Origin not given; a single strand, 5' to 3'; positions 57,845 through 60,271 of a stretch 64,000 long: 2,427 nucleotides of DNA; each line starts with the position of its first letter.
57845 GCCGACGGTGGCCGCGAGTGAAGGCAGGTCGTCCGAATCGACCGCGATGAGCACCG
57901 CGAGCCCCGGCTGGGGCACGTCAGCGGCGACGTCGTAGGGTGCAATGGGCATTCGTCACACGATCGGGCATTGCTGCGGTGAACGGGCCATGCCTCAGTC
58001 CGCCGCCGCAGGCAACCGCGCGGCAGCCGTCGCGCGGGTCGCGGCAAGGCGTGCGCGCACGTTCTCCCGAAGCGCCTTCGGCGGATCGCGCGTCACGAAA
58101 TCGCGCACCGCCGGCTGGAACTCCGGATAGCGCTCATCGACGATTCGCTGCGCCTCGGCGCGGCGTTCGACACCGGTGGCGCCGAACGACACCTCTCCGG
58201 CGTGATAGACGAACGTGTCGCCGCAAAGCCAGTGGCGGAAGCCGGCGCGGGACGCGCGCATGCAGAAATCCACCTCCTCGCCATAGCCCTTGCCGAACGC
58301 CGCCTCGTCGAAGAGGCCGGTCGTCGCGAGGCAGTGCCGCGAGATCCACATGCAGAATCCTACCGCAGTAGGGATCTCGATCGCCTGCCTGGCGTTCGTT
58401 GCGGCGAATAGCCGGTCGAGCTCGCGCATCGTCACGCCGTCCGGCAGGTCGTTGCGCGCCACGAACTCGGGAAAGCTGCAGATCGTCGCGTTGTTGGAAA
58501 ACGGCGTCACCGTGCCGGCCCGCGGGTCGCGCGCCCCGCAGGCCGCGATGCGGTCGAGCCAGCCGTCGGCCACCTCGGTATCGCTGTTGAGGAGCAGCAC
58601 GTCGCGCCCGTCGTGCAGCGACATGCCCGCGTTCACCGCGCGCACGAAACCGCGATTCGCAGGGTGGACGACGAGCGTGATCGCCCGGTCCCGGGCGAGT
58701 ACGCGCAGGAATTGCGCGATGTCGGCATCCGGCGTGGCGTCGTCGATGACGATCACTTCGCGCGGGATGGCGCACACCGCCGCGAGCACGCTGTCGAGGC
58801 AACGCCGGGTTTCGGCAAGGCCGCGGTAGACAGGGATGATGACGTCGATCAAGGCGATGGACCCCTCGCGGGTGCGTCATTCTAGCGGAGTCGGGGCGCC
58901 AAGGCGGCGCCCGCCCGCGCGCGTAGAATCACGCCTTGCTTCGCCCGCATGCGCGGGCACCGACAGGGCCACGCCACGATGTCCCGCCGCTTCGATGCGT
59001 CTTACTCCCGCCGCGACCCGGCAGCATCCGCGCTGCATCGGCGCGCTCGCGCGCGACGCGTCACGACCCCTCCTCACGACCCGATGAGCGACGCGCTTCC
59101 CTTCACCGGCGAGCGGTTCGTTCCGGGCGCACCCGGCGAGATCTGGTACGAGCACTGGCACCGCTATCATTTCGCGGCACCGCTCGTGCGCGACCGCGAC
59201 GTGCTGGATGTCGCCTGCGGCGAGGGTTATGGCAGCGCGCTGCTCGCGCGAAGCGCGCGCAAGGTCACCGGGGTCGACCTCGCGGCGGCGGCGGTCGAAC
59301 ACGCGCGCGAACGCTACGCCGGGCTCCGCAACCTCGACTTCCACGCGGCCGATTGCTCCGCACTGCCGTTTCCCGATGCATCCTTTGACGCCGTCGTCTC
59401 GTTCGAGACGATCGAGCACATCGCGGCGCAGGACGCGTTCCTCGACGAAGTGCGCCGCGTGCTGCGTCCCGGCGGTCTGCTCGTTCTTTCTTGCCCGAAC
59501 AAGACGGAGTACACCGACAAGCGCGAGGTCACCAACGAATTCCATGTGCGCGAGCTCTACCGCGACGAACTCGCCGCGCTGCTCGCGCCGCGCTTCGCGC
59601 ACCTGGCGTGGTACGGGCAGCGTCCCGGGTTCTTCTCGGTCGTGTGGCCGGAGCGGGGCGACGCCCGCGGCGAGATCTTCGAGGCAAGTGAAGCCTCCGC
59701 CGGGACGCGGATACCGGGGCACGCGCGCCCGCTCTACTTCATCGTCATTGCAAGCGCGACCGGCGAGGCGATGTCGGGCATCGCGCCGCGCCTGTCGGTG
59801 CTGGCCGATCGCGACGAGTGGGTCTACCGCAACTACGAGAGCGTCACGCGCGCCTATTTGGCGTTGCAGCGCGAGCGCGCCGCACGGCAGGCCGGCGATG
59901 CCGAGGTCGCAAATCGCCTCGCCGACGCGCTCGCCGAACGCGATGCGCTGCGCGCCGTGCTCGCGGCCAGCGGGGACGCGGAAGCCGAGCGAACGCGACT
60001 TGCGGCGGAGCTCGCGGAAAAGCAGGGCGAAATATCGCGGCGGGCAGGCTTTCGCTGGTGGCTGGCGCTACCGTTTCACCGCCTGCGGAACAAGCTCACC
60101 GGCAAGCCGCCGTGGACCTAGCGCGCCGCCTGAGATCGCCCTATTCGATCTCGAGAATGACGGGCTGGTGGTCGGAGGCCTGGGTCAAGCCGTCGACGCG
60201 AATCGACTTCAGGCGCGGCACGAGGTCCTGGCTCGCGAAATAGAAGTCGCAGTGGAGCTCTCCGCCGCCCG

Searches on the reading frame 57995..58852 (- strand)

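Call 56: search_protein_families(library=pfam, proteins=[window:57995-58852:-], max_evalue=0.00001)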
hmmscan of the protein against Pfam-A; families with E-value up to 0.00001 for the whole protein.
window:57995-58852:- (285 aa): 2 families
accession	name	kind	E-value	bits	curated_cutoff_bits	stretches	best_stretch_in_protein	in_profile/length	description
PF00535.33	Glycos_transf_2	-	5.1e-17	62.7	23.3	1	4-173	2-162/168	Glycosyl transferase family 2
PF13641.12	Glyco_tranf_2_3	-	3.8e-10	40.6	27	1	4-226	5-220/230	Glycosyltransferase like family 2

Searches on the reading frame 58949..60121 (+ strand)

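Call 56: search_protein_families(library=pfam, proteins=[window:58949-60121:+], max_evalue=0.00001)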
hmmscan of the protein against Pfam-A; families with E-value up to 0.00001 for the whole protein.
window:58949-60121:+ (390 aa): 9 families
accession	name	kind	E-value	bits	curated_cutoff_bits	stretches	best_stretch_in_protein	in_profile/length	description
PF08241.18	Methyltransf_11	-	2.9e-27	95.6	21.2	1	86-180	1-95/95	Methyltransferase domain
PF13649.12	Methyltransf_25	-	8.8e-26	90.9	27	1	85-176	1-97/97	Methyltransferase domain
PF13847.12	Methyltransf_31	-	7.9e-23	81.2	27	1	83-194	5-122/145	Methyltransferase domain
PF13489.12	Methyltransf_23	-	1.5e-17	64.3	27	1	74-199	14-124/164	Methyltransferase domain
PF08242.18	Methyltransf_12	-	1.6e-17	64.4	30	1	86-178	1-98/98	Methyltransferase domain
PF01209.24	Ubie_methyltran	-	2.8e-11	43.6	20.1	1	81-180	47-151/233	ubiE/COQ5 methyltransferase family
PF03141.22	Methyltransf_29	-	9.4e-09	34.8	23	1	83-196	119-233/506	Putative S-adenosyl-L-methionine-dependent methyltransferase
PF02353.26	CMAS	-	2.9e-08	33.8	27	1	84-199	65-185/273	Mycolic acid cyclopropane synthetase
PF05175.20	MTS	-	1.6e-07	31.6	23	1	81-191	31-149/170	Methyltransferase small domain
